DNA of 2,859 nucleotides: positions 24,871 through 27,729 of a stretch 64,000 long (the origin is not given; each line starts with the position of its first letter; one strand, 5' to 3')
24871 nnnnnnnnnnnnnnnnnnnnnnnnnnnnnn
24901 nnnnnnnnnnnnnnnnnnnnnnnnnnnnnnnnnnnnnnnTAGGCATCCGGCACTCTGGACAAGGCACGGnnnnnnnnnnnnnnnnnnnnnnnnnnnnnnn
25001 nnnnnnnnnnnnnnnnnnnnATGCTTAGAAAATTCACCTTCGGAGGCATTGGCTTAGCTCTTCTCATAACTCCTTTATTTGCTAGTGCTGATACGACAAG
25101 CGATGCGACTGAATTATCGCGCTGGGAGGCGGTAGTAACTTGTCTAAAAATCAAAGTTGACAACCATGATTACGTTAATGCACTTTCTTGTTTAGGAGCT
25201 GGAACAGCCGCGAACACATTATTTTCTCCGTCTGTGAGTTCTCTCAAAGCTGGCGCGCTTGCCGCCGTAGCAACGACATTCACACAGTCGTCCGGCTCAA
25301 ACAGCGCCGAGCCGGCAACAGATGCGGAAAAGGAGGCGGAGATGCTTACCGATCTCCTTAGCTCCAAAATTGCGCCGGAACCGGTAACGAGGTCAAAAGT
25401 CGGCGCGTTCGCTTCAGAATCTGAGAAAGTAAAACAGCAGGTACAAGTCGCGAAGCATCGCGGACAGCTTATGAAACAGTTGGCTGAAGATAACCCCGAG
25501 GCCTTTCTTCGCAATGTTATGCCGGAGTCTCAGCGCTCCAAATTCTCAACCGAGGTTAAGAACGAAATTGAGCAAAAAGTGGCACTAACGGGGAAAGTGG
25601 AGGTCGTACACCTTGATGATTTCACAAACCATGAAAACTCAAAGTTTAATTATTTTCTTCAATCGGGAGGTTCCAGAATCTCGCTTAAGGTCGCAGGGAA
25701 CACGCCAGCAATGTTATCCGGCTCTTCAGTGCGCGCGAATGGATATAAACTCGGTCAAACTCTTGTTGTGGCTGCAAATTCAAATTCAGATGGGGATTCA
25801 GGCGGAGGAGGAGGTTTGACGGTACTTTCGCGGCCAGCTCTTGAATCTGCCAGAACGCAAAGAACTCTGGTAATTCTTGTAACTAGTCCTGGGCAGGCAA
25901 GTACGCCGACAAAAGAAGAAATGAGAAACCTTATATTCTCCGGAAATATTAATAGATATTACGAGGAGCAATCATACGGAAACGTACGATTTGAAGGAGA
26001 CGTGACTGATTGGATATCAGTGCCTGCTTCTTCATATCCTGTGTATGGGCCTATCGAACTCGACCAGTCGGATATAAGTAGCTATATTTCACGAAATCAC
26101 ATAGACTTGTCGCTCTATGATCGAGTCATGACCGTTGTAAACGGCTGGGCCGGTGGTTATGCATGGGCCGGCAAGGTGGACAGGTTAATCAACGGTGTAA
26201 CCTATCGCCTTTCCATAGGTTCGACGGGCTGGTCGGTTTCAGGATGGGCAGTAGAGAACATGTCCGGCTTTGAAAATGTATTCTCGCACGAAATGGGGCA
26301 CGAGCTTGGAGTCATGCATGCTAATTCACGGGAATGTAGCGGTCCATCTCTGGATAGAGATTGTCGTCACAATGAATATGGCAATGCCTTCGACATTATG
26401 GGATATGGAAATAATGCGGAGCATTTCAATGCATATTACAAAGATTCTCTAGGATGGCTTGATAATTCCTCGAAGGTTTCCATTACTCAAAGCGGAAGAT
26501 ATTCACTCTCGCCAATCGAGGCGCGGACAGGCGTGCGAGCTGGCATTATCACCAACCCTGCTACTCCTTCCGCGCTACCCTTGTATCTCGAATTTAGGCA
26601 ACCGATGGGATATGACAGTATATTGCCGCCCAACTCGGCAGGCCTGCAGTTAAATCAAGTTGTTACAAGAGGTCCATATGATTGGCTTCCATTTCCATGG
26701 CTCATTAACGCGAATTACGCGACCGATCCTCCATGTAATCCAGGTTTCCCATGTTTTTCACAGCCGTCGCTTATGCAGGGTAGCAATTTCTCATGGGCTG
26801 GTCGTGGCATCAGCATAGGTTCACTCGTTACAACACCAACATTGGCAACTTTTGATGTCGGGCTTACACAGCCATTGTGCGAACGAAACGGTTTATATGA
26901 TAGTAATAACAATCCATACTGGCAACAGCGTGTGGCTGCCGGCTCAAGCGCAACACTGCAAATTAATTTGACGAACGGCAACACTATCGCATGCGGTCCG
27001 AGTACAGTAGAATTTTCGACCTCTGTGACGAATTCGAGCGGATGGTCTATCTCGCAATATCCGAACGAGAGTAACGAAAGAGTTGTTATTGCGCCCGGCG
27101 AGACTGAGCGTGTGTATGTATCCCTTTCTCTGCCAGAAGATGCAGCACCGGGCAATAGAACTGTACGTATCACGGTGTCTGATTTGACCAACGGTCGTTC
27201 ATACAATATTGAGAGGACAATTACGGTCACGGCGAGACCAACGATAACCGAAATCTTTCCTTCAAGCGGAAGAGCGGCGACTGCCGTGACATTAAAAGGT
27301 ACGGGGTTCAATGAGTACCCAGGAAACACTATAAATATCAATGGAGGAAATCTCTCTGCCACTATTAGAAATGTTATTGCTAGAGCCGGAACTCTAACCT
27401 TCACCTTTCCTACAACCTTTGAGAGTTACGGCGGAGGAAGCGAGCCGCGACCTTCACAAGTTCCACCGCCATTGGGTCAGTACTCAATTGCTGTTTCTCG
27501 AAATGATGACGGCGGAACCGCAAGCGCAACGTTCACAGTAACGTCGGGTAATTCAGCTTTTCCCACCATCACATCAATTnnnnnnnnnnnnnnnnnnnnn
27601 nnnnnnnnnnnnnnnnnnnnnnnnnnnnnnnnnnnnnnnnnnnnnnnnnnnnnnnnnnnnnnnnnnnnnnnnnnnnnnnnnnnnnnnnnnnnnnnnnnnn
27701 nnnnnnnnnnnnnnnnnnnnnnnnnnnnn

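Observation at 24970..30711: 1913-aa secreted metzincin with multiple repeat modules and two peptidoglycan-binding domains; recently duplicated internal repeats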

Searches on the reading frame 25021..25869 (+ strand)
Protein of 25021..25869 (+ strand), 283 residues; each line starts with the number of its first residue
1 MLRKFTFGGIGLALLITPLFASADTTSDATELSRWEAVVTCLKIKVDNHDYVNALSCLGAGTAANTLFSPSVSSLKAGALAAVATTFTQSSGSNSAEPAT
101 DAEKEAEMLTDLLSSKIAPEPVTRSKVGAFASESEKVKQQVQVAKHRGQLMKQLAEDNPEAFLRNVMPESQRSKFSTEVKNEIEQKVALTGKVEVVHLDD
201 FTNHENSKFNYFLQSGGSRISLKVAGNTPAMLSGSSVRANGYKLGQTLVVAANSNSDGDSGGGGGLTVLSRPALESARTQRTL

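Call 62: search_protein_families(library=pfam, proteins=[window:25021-25869:+], max_evalue=1)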
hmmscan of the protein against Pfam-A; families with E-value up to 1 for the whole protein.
window:25021-25869:+ (283 aa): 3 families
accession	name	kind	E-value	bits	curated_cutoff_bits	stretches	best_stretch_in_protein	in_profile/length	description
PF01729.25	QRPTase_C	-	0.018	15.2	23.1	1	168-227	75-135/169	Quinolinate phosphoribosyl transferase, C-terminal domain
PF01984.25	dsDNA_bind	-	0.11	13.2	26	1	95-174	19-100/106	Double-stranded DNA-binding domain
PF11355.13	DUF3157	-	0.15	12.1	21.7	1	94-195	45-135/199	Protein of unknown function (DUF3157)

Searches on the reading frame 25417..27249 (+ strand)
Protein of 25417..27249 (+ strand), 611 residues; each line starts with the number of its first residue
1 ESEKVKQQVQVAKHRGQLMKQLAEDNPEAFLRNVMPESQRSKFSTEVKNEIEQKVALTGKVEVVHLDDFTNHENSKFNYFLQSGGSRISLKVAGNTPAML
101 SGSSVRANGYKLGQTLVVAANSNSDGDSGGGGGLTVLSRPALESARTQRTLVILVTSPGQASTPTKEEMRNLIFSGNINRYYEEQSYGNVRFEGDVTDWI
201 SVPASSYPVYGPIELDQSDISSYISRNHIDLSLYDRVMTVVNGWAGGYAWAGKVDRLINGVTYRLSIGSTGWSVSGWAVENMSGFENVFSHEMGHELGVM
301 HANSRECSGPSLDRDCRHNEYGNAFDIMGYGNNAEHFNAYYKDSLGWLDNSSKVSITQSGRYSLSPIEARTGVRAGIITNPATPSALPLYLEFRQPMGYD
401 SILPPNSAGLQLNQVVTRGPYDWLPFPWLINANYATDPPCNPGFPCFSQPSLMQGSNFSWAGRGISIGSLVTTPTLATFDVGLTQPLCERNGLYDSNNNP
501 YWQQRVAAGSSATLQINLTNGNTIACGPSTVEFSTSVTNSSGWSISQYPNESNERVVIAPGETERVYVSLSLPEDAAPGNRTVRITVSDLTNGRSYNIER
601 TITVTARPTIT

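Call 23: find_related_loci(query=A1, collection=genome_contigs, flank=10000)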
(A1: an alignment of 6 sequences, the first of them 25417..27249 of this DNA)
Query A1 (611 aa) in genome_contigs; peptide patterns used: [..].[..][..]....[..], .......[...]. (x = any residue, [..] = any of these).
320 stretches matched a pattern; 302 encode a relative of the query (tblastn E <= 1e-3); the best 80 are kept; 80 distinct loci.
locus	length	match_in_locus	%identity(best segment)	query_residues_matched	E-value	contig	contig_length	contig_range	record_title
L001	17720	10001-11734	47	7-611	0e+0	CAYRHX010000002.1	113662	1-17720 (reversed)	MAG TPA_asm: uncultured Candidatus Saccharibacteria bacterium isolate ERP113451_co3_61 genome assembly, contig: NODE_48_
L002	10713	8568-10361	45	5-611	1e-161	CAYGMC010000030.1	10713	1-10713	MAG TPA_asm: uncultured Candidatus Saccharibacteria bacterium isolate ERP113451_co5_162 genome assembly, contig: NODE_37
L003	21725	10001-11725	43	5-564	8e-140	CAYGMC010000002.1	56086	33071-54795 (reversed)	MAG TPA_asm: uncultured Candidatus Saccharibacteria bacterium isolate ERP113451_co5_162 genome assembly, contig: NODE_13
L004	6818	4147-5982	33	1-610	3e-89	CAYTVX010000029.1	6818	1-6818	MAG TPA_asm: uncultured Candidatus Saccharibacteria bacterium isolate SRP286056_co1_301 genome assembly, contig: NODE_15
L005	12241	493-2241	33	9-593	6e-88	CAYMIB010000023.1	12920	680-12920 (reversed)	MAG TPA_asm: uncultured Candidatus Saccharibacteria bacterium isolate ERP113451_co3_83 genome assembly, contig: NODE_386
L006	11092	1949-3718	33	11-611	3e-87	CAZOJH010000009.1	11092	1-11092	MAG TPA_asm: uncultured Candidatus Saccharibacteria bacterium isolate SRP272421_co3_138 genome assembly, contig: NODE_17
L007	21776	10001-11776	33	10-604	2e-86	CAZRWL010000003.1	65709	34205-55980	MAG TPA_asm: uncultured Gammaproteobacteria bacterium isolate SRP269290_co1_1073 genome assembly, contig: NODE_422_lengt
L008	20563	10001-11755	32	5-580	6e-86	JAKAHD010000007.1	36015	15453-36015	MAG: bacterium isolate WY2.bin82 NODE_1470_length_36015_cov_5.370653, whole genome shotgun sequence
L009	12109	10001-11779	33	15-593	7e-84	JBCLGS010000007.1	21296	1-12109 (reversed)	Parcubacteria group bacterium isolate SLM_LV1_02b-A19 Node_7_length_21296_cov_91.255772, whole genome shotgun sequence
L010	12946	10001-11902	30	4-611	1e-80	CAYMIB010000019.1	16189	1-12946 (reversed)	MAG TPA_asm: uncultured Candidatus Saccharibacteria bacterium isolate ERP113451_co3_83 genome assembly, contig: NODE_271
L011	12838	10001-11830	30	1-611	8e-81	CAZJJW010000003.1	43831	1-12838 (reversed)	MAG TPA_asm: uncultured Candidatus Saccharibacteria bacterium isolate binchicken_co227_938 genome assembly, contig: NODE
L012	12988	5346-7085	33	11-602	1e-79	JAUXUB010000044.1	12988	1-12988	MAG: bacterium isolate C13_metabat.bin.52 C13_k141_229622, whole genome shotgun sequence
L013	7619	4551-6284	32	50-608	9e-76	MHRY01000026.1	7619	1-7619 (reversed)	MAG: Candidatus Taylorbacteria bacterium RIFCSPLOWO2_01_FULL_45_34b rifcsplowo2_01_scaffold_38821, whole genome shotgun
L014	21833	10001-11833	31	10-602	3e-74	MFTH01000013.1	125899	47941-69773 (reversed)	MAG: Candidatus Nomurabacteria bacterium RIFCSPHIGHO2_01_FULL_37_25 rifcsphigho2_01_scaffold_535, whole genome shotgun s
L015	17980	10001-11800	31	14-611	6e-73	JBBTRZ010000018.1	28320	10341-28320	MAG: Patescibacteria group bacterium isolate H51-bin050_1 H51_bin050_1_000000000018, whole genome shotgun sequence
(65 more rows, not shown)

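Call 31: predict_structure(alignment_id=A1)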
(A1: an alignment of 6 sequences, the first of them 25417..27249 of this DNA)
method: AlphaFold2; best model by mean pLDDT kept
length: 611 residues; sequences in the alignment: 6
mean_pLDDT: 72.2   pTM: 0.54
mean pLDDT of the five models: 72.2, 70.2, 68.2, 64.7, 64.7
residues with pLDDT >= 90: 76; 70-90: 320; 50-70: 106; < 50: 109
segments of 3 or more residues with pLDDT < 50: 66-75, 122-131, 140-145, 275-279, 299-306, 309-337, 397-403, 417-427, 434-448, 498-501
pLDDT, mean of each block of 10 residues (from residue 1): 72 87 86 84 83 88 55 59 86 72 83 87 40 68 59 87 88 81 63 90 63 77 90 89 75 72 82 58 70 64 44 43 31 46 64 90 82 86 79 64 56 56 45 44 40 77 85 88 88 61 75 79 80 85 77 69 77 88 88 84 77 40
secondary structure, 60 per line:
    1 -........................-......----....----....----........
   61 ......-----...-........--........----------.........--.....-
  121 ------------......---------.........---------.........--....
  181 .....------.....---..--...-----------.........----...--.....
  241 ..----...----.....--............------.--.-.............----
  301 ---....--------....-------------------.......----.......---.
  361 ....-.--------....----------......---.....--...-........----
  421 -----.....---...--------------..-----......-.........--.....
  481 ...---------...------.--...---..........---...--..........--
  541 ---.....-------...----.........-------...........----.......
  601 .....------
elements in order: H2-25 H27-32 H37-40 H45-48 E53-66 E76-83 E86-93 E104-112 E115-119 E133-138 E148-156 H166-174 H177-185 E192-196 H218-226 E236-242 E247-249 E254-258 E261-272 H284-296 E304-307 E316-319 H339-345 E353-356 E360-364 E375-378 E389-394 H398-402 E409-416 E426-430 E458-460 E465-473 E476-483 E493-495 E505-507 E511-520 E529-538 E544-548 E556-558 E563-571 E579-589 E594-605

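Call 32: search_protein_representatives(alignment_id=A1)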
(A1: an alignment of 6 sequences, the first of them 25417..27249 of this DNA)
Query: 6 sequences, 604 profile positions. Proteins with E-value up to 0.001 (for the whole library): 12686; up to 1e-10: 7973; up to 1e-30: 2809. The best 150 are listed.
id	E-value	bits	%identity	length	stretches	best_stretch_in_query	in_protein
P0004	1.0e-273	925.7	-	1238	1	4-603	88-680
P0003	1.1e-273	925.6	-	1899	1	2-601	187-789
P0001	3.7e-272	920.5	-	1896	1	8-601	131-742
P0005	1.5e-256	868.9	-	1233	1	12-600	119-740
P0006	1.2e-243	826.3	-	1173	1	4-603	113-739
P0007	3.8e-236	801.6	-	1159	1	4-603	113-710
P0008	2.8e-214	729.3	-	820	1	8-601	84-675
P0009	3.3e-214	729.1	-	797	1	11-603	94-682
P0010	7.7e-213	724.6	-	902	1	14-602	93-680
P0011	4.8e-211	718.7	-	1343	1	12-601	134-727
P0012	6.0e-209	711.7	-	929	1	12-599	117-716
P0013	3.0e-199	679.7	-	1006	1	6-601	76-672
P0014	2.1e-198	676.9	-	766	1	8-600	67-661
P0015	1.9e-194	663.8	-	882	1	14-601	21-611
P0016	5.4e-194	662.4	-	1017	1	11-596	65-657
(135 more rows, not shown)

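Call 34: search_solved_structures(query=A1, max_evalue=1, show_alignments=3)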
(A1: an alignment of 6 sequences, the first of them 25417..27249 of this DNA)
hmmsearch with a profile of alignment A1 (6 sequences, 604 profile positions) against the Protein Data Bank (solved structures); distinct sequences matched with E-value up to 1: 67 (the best 60 are shown).
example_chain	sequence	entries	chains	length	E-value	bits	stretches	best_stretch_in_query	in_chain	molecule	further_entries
5gwd_A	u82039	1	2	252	0.0022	19.6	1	213-304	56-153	Myroilysin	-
5zjk_A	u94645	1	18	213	0.0025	19.4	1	215-305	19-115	Myroilysin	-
5czw_A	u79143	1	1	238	0.0039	18.7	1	214-305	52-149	Myroilysin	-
4q1l_A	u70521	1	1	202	0.012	17.1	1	264-313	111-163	Snake venom metalloproteinase leucurolysin-A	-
1yp1_A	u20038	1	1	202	0.013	17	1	288-310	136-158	FII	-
6hs8_A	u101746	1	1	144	0.015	16.8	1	512-586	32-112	3-dehydroquinate dehydratase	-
6hs9_A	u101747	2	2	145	0.015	16.8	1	512-586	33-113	3-dehydroquinate dehydratase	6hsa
4yu5_A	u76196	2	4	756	0.019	16.5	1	177-211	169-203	Immune inhibitor A, metalloprotease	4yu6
9clp_A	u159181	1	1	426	0.023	16.2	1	284-310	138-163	Zinc metalloproteinase-disintegrin-like ecarin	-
3b8z_A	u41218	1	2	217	0.032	15.7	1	290-311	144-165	protein ADAMTS-5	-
3ljt_A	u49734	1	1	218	0.032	15.7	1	290-311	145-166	A disintegrin and metalloproteinase with thrombospondin motifs 5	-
3hy7_A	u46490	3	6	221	0.033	15.7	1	290-311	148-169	A disintegrin and metalloproteinase with thrombospondin motifs 5 | Catalytic Domain of ADAMTS-5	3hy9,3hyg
6yjm_A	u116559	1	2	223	0.033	15.7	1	290-311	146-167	A disintegrin and metalloproteinase with thrombospondin motifs 5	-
4dd8_A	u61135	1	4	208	0.046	15.2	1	280-310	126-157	Disintegrin and metalloproteinase domain-containing protein 8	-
2rjq_A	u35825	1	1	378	0.062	14.8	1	290-311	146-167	ADAMTS-5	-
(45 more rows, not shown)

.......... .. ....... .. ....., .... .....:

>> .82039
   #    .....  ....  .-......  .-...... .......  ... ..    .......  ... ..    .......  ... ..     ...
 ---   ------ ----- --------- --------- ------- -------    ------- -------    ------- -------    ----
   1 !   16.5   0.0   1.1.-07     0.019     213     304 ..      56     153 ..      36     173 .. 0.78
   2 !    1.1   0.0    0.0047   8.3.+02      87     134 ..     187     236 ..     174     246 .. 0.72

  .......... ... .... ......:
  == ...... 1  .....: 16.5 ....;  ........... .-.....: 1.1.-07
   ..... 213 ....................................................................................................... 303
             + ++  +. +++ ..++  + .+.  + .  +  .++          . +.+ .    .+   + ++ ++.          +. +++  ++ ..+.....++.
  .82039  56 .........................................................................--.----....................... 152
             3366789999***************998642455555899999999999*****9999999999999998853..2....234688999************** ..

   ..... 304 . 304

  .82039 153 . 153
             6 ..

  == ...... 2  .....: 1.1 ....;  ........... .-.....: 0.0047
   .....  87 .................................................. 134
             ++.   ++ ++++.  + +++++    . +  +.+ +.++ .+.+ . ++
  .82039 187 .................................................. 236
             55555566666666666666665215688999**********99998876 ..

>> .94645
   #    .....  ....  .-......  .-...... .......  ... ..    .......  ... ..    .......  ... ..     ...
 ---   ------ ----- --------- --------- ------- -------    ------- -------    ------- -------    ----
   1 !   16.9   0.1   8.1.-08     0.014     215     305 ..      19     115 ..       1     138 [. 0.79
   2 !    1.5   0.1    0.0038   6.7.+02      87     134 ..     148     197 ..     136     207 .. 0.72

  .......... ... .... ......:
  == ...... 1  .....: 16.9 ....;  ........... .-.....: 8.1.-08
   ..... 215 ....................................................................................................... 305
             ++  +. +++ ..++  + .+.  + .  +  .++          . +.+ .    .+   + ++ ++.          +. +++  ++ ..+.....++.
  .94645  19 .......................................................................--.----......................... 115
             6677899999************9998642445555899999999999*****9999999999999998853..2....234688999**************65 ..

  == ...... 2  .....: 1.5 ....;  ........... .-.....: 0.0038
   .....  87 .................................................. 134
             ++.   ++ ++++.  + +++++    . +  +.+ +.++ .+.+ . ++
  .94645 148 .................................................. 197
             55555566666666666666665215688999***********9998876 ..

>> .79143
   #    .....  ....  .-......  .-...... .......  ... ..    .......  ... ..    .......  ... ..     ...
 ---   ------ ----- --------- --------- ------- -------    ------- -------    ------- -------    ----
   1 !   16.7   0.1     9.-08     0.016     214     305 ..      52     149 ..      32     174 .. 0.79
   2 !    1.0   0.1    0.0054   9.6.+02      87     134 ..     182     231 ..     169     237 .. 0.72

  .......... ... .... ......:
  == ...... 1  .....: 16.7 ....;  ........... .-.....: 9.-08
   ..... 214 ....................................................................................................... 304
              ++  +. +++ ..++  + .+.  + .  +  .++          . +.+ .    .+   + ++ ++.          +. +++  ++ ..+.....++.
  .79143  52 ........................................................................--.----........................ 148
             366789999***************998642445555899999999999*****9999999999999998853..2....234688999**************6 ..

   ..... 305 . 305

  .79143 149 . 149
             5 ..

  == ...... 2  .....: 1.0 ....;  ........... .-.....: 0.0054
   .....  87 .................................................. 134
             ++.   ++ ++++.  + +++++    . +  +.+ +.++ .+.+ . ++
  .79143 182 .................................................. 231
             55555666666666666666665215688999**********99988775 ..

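Call 36: fold_search(model_id=the predicted structure, library=pdb)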
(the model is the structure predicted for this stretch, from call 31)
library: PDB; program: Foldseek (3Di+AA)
matches with E <= 10: 1630; with E <= 0.001: 75
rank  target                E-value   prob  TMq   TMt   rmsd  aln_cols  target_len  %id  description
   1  8k2i_B                5.8e-06  1.00  0.14  0.15   5.9       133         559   18  Crystal structure of Group 2 Oligosaccharide/Monosaccharide-releasing beta-N-acetylhexosaminidase NgaAt from Arabidops (released 2024-04-24)
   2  8k2j                  7.2e-06  1.00  0.14  0.16   8.2       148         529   11  Crystal structure of Group 3 Oligosaccharide/Monosaccharide-releasing beta-N-acetylgalactosaminidase NgaDssm, apo form (released 2024-04-24)
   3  8k2h_A                7.6e-06  1.00  0.14  0.15   8.0       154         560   16  Crystal structure of Group 2Oligosaccharide/Monosaccharide-releasing beta-N-acetylhexosaminidase NgaAt from Arabidopsi (released 2024-04-24)
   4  1wcq_C                7.6e-06  1.00  0.13  0.13  13.0       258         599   16  Mutagenesis of the Nucleophilic Tyrosine in a Bacterial Sialidase to Phenylalanine. (released 2005-10-12)
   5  2ber                  9.1e-06  1.00  0.14  0.14  12.9       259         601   14  Y370G Active Site Mutant of the Sialidase from Micromonospora viridifaciens in complex with beta-Neu5Ac (sialic acid). (released 2005-04-04)
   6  1w8o_A                1.1e-05  1.00  0.14  0.14  12.1       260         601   13  Contribution of the Active Site Aspartic Acid to Catalysis in the Bacterial Neuraminidase from Micromonospora viridifa (released 2004-09-29)
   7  8k2h_B                1.2e-05  1.00  0.14  0.15   5.8       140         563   18  Crystal structure of Group 2Oligosaccharide/Monosaccharide-releasing beta-N-acetylhexosaminidase NgaAt from Arabidopsi (released 2024-04-24)
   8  1wcq_A                1.7e-05  1.00  0.13  0.14  12.2       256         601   15  Mutagenesis of the Nucleophilic Tyrosine in a Bacterial Sialidase to Phenylalanine. (released 2005-10-12)
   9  5fqe_A                2.1e-05  1.00  0.15  0.16   7.0       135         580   16  The details of glycolipid glycan hydrolysis by the structural analysis of a family 123 glycoside hydrolase from Clostr (released 2016-03-30)
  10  2bzd_A                2.1e-05  1.00  0.14  0.14  12.0       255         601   15  Galactose recognition by the carbohydrate-binding module of a bacterial sialidase. (released 2005-08-19)
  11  5fr0                  3.0e-05  1.00  0.14  0.15   7.5       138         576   15  The details of glycolipid glycan hydrolysis by the structural analysis of a family 123 glycoside hydrolase from Clostrid (released 2016-03-30)
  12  8p4l_A                3.1e-05  1.00  0.12  0.14  11.5       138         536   13  Beta-N-acetylgalactosaminidase from Niabella aurantiaca (released 2024-01-17)
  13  5fqf_A                3.7e-05  1.00  0.15  0.15   7.0       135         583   16  The details of glycolipid glycan hydrolysis by the structural analysis of a family 123 glycoside hydrolase from Clostr (released 2016-03-30)
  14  4kkp_B                3.7e-05  1.00  0.15  0.38  13.4       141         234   18  Crystal structure of Vibrio cholerae RbmA (crystal form 2) (released 2013-05-22)
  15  4kkq_A                4.2e-05  1.00  0.15  0.39  13.5       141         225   18  Crystal structure of Vibrio cholerae RbmA (crystal form 1) (released 2013-05-22)
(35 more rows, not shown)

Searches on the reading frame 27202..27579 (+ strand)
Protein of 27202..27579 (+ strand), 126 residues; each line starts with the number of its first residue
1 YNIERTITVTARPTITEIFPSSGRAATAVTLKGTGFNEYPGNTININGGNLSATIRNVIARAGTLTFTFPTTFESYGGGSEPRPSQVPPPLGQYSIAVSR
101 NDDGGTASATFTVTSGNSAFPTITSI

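Call 62: search_protein_families(library=pfam, proteins=[window:27202-27579:+], max_evalue=1)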
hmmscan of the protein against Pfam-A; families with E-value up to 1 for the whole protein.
window:27202-27579:+ (126 aa): 1 family
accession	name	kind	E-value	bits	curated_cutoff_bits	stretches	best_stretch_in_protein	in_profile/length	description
PF01833.30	TIG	-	3.7e-06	27.3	20.9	1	13-112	1-83/84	IPT/TIG domain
